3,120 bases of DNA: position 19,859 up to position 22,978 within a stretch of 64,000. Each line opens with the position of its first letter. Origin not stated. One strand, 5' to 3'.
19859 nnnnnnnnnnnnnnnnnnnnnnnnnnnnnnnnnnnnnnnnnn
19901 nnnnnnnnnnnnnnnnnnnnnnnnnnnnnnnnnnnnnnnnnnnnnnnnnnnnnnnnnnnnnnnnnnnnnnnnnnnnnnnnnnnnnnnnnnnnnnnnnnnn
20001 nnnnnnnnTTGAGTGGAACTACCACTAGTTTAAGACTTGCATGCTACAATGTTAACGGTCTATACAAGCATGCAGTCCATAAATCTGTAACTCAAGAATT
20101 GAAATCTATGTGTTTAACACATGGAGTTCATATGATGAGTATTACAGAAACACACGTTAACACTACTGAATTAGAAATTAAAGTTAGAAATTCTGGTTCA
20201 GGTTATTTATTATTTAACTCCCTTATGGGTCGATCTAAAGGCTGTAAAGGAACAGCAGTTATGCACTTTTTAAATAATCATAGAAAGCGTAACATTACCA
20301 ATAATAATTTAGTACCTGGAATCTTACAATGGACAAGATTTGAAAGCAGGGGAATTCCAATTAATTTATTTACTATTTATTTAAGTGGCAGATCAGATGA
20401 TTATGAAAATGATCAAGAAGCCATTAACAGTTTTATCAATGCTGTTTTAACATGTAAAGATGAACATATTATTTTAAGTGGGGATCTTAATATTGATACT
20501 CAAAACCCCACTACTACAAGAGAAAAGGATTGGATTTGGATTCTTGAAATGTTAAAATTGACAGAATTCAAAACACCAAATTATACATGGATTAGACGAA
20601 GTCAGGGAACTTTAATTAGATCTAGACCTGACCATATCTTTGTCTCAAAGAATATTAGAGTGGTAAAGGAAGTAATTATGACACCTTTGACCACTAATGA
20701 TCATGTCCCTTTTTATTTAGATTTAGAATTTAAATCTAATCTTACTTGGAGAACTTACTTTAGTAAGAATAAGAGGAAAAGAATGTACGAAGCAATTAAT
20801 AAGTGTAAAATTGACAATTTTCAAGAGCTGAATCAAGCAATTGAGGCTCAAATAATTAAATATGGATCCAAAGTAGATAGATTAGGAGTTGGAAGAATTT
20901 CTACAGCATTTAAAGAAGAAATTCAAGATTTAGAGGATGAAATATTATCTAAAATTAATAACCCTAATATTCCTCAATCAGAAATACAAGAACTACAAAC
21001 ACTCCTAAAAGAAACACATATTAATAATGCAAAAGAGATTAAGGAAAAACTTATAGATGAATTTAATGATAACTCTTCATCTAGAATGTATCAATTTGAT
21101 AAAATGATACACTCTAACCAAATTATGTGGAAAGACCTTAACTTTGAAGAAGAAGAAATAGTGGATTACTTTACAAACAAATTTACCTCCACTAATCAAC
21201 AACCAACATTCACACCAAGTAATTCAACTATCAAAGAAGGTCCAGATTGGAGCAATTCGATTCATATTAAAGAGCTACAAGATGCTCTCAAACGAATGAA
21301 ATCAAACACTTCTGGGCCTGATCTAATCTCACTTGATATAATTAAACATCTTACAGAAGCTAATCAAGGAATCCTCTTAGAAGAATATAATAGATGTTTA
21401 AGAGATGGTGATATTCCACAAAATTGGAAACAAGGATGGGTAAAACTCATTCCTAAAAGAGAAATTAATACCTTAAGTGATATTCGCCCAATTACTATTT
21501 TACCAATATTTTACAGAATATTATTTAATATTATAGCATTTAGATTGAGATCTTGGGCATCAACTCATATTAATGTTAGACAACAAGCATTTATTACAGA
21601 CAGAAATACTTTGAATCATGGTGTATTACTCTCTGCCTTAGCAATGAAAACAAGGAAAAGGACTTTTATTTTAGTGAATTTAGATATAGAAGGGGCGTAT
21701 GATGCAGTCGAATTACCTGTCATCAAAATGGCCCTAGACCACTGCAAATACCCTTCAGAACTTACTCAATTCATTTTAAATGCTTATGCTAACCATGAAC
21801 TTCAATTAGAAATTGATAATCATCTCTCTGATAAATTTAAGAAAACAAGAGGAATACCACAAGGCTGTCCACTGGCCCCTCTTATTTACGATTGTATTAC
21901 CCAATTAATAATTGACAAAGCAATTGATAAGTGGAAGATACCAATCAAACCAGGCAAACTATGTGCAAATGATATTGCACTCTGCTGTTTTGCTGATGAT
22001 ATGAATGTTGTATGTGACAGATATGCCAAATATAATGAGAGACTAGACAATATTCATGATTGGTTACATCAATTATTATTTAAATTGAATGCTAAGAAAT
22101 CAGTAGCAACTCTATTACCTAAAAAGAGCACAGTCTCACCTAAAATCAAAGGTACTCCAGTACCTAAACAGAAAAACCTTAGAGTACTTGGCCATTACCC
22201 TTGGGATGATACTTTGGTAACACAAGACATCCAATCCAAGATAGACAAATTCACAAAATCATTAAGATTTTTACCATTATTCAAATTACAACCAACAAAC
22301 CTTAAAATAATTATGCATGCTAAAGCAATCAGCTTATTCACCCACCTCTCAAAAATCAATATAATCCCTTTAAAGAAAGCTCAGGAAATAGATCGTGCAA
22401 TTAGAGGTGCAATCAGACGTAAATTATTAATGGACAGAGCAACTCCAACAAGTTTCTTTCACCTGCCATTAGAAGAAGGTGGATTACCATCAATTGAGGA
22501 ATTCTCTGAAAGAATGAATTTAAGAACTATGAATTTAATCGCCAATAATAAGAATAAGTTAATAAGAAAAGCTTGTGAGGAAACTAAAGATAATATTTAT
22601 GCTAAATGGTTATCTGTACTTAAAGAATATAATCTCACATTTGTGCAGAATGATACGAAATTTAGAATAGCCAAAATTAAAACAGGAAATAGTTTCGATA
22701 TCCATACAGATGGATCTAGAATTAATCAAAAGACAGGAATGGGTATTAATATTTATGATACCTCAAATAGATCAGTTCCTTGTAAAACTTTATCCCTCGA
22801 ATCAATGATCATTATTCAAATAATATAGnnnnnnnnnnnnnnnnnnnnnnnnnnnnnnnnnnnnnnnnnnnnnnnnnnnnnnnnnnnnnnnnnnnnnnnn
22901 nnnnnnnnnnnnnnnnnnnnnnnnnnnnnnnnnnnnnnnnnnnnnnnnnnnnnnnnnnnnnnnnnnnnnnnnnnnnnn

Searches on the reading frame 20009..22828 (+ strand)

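Call 62: search_protein_families(library=pfam, max_evalue=0.001, proteins=[window:20009-22828:+])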
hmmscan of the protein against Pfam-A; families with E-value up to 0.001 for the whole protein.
window:20009-22828:+ (939 aa): 2 families
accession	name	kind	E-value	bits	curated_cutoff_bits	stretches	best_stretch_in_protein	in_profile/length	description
PF00078.32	RVT_1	-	3.8e-28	99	29.6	1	481-729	1-203/205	Reverse transcriptase (RNA-dependent DNA polymerase)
PF14529.12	Exo_endo_phos_2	-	5.9e-05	23.3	27.4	1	119-235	2-116/117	Endonuclease-reverse transcriptase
